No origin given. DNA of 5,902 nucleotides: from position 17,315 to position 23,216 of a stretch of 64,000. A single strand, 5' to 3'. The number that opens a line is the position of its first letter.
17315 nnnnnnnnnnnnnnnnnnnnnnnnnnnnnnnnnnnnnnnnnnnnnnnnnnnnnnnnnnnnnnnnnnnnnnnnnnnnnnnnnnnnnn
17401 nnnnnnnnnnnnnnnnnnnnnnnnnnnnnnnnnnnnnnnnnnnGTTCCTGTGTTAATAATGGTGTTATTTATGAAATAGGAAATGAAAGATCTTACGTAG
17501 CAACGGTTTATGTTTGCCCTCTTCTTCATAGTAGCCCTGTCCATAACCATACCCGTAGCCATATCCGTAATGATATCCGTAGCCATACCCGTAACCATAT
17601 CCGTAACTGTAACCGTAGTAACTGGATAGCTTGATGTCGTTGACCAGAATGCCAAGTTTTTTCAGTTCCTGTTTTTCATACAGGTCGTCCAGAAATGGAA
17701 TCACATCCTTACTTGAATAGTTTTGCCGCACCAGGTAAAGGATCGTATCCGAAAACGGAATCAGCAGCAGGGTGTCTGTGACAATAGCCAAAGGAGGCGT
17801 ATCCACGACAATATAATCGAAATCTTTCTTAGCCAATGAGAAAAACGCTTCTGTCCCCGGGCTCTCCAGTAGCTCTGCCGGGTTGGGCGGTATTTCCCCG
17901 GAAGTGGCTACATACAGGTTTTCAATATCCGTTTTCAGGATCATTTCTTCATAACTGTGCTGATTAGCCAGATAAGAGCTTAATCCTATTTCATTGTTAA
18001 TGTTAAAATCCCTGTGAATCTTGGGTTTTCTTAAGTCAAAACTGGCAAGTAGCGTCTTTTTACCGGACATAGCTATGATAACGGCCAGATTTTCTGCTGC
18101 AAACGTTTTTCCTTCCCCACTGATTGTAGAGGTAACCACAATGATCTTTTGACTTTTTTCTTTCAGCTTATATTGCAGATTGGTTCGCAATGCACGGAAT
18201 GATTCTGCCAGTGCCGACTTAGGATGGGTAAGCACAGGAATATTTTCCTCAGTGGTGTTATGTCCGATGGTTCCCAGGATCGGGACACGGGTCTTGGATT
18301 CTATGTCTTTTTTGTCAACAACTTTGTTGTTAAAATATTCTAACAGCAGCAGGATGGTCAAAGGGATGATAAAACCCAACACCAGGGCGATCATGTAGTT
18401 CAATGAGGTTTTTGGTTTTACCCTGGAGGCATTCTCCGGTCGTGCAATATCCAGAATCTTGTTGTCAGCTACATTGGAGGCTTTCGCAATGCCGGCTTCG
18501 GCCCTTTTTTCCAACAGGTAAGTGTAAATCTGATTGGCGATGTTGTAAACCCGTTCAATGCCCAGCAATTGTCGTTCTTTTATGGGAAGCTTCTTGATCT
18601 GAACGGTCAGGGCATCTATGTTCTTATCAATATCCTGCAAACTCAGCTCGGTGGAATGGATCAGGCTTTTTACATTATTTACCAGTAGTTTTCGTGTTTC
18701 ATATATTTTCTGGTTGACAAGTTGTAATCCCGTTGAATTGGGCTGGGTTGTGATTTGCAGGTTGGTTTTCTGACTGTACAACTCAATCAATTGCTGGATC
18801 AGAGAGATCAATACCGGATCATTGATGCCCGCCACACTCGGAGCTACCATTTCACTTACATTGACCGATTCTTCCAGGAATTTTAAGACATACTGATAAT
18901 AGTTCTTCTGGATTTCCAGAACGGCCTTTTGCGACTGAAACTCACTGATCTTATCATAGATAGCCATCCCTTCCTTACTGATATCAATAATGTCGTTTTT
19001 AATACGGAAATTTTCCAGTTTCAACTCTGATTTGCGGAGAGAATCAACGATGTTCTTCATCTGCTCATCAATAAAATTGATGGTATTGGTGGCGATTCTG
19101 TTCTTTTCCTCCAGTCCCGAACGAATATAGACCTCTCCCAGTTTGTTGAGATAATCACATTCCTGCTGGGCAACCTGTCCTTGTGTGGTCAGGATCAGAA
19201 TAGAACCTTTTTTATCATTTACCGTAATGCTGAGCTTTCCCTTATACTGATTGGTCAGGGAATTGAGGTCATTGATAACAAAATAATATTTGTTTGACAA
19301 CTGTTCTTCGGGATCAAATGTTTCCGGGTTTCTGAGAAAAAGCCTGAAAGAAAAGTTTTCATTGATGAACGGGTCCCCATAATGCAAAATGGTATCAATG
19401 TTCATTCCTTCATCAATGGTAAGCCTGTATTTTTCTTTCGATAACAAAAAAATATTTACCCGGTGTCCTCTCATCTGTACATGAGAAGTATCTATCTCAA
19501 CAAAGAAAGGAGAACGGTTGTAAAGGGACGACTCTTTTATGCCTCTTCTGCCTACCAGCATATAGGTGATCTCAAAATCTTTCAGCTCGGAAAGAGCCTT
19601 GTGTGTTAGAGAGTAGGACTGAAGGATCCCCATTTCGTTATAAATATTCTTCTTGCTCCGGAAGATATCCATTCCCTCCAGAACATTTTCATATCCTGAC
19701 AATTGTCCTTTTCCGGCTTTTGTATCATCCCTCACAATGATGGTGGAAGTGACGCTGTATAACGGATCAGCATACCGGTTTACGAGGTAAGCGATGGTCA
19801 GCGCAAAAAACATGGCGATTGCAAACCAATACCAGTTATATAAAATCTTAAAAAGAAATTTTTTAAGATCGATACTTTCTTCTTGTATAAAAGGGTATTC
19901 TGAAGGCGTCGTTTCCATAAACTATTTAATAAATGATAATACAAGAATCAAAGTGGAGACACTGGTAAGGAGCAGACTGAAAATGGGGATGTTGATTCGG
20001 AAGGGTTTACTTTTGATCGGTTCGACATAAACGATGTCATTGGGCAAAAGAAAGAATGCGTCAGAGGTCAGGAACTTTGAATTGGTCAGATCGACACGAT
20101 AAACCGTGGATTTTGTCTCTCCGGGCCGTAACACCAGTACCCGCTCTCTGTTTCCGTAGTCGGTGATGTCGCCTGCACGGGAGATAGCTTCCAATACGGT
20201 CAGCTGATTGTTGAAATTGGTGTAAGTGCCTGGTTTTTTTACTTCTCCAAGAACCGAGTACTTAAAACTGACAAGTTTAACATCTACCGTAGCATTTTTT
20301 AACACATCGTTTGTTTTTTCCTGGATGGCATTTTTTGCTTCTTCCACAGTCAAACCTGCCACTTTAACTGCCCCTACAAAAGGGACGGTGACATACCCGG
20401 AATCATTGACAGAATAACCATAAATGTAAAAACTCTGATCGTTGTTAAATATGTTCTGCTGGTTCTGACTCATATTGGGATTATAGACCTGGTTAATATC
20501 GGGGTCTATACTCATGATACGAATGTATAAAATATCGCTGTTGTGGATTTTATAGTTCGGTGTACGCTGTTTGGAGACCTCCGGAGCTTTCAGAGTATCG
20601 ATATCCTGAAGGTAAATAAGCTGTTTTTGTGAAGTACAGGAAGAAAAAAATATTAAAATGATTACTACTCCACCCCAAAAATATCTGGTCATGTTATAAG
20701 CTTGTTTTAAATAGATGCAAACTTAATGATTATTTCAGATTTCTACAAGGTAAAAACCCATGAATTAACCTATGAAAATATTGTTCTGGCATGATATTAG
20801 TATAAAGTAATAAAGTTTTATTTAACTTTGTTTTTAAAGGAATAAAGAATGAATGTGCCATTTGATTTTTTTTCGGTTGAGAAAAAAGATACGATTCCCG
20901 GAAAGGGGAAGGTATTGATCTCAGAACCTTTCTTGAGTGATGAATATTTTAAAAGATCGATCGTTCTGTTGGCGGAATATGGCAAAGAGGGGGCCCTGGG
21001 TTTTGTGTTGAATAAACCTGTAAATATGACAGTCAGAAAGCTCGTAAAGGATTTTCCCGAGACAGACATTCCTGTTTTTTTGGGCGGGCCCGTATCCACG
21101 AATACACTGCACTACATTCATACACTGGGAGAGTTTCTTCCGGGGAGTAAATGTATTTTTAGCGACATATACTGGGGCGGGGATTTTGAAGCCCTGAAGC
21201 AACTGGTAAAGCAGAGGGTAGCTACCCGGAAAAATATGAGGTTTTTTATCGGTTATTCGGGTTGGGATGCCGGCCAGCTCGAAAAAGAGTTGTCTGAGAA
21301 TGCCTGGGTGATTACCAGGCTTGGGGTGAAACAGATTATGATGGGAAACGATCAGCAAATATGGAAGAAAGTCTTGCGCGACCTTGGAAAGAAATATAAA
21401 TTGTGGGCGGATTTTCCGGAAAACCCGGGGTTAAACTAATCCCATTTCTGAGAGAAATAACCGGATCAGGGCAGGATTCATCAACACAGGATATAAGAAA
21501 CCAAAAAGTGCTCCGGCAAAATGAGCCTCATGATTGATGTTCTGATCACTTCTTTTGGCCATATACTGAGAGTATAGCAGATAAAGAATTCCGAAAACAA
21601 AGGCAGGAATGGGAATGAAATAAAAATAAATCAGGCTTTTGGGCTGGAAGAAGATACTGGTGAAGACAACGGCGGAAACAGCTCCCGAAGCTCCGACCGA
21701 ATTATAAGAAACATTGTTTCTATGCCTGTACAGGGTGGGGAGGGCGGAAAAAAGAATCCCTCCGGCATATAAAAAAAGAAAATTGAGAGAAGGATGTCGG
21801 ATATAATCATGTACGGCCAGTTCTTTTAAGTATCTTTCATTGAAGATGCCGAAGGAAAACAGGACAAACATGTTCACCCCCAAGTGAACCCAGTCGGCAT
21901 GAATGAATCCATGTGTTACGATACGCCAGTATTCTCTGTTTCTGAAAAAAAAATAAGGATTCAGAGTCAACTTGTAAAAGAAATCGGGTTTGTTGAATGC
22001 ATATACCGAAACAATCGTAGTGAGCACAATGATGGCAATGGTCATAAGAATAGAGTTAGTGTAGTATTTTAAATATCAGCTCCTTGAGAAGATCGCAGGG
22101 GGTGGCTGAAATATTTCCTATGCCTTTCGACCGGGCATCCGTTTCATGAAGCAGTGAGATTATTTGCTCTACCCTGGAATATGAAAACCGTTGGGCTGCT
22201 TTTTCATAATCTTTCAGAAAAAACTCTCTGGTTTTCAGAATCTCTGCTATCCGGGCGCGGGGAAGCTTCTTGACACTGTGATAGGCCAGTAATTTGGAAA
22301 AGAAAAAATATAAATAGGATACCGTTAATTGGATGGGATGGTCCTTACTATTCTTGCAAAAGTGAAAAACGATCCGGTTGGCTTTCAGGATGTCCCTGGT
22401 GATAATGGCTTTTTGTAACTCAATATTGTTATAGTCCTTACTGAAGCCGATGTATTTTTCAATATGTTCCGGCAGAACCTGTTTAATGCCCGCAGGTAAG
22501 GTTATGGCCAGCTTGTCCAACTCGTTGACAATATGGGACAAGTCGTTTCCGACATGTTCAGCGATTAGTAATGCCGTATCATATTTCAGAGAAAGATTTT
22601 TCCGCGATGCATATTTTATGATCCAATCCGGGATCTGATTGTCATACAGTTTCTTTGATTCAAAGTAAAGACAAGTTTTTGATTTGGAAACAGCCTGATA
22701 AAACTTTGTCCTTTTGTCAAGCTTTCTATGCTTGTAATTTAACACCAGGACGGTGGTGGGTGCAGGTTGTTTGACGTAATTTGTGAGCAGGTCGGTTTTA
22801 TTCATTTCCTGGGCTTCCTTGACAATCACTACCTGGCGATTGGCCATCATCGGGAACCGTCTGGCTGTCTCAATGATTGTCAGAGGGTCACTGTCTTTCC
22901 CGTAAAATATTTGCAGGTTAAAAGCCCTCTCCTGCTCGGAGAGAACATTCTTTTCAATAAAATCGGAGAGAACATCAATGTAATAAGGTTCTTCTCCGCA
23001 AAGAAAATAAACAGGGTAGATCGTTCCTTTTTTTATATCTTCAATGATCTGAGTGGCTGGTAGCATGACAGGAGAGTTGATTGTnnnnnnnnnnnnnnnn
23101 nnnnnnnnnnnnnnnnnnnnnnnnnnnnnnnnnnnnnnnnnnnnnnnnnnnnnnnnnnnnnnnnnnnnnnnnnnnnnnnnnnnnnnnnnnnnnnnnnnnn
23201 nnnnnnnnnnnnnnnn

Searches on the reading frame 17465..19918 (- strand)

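Call 39: search_protein_families(library=pfam, proteins=[window:17465-19918:-], max_evalue=0.00001)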
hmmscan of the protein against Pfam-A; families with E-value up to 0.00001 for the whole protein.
window:17465-19918:- (817 aa): 3 families
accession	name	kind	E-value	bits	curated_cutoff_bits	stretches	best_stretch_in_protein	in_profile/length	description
PF13614.12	AAA_31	-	3.4e-10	40.6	27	1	591-735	2-153/177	AAA domain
PF13807.11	GNVR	-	4.4e-10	39.8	27.7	1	448-525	3-79/82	G-rich domain on putative tyrosine kinase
PF01656.29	CbiA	-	2.8e-06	27.8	25.4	0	593-763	1-84/125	CobQ/CobB/MinD/ParA nucleotide binding domain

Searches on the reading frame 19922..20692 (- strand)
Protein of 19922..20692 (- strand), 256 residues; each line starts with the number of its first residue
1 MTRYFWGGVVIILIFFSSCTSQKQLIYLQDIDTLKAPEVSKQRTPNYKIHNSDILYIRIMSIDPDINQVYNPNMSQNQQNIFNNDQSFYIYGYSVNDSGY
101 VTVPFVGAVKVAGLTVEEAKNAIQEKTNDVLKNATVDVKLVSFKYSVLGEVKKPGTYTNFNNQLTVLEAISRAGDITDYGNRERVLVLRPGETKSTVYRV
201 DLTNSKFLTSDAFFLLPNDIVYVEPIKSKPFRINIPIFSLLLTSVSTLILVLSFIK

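Call 39: search_protein_families(library=pfam, proteins=[window:19922-20692:-], max_evalue=0.00001)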
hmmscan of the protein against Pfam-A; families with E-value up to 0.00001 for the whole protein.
window:19922-20692:- (256 aa): 3 families
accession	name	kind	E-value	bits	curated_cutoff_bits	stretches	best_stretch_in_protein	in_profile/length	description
PF02563.21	Poly_export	-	1e-15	58.1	28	1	42-140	2-76/77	Polysaccharide biosynthesis/export protein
PF22461.2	SLBB_2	-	1.3e-12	48.1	27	1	144-223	2-79/79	SLBB domain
PF10531.15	SLBB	-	6.3e-06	26.4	27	0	145-193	2-50/55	SLBB domain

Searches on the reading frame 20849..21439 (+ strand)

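Call 39: search_protein_families(library=pfam, proteins=[window:20849-21439:+], max_evalue=0.00001)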
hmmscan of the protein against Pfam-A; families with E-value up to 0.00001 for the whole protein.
window:20849-21439:+ (196 aa): 1 family
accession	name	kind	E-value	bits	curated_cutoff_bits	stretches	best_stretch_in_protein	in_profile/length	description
PF02622.21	DUF179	-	2.4e-43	148.3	27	1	27-180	1-157/157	AlgH-like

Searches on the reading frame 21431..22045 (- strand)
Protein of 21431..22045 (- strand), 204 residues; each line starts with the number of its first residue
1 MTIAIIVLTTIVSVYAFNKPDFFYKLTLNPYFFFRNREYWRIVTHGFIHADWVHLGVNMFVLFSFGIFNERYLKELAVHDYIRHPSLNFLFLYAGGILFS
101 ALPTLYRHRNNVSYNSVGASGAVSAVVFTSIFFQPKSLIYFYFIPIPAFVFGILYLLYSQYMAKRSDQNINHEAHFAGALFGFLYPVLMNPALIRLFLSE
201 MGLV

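Call 15: search_protein_families(library=pfam, proteins=[window:21431-22045:-], max_evalue=0.001)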
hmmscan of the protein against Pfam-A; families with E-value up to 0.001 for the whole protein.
window:21431-22045:- (204 aa): 1 family
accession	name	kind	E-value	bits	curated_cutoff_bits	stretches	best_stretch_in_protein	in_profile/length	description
PF01694.28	Rhomboid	-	2.9e-21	76.6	22.6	1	37-189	2-140/143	Rhomboid domain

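Call 75: search_protein_families(library=ncbifam, proteins=[window:21431-22045:-], max_evalue=0.00001)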
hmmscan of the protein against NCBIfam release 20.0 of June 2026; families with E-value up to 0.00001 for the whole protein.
window:21431-22045:- (204 aa): 1 family
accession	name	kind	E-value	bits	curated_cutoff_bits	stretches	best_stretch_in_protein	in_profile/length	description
TIGR03902.1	rhom_GG_sort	equivalog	7e-10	39.1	84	1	36-185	13-152/154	rhombosortase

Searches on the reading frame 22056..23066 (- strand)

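Call 15: search_protein_families(library=pfam, proteins=[window:22056-23066:-], max_evalue=0.001)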
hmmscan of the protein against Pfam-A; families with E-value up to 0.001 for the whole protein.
window:22056-23066:- (336 aa): 2 families
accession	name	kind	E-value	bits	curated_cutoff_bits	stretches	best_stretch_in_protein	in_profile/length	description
PF06144.19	DNA_pol3_delta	-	5.3e-14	52.7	21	1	20-130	1-118/124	DNA polymerase III, delta subunit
PF21694.2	DNA_pol3_delta_C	-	2.6e-05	24.6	27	1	216-314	6-104/121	DNA polymerase III delta subunit, C-terminal domain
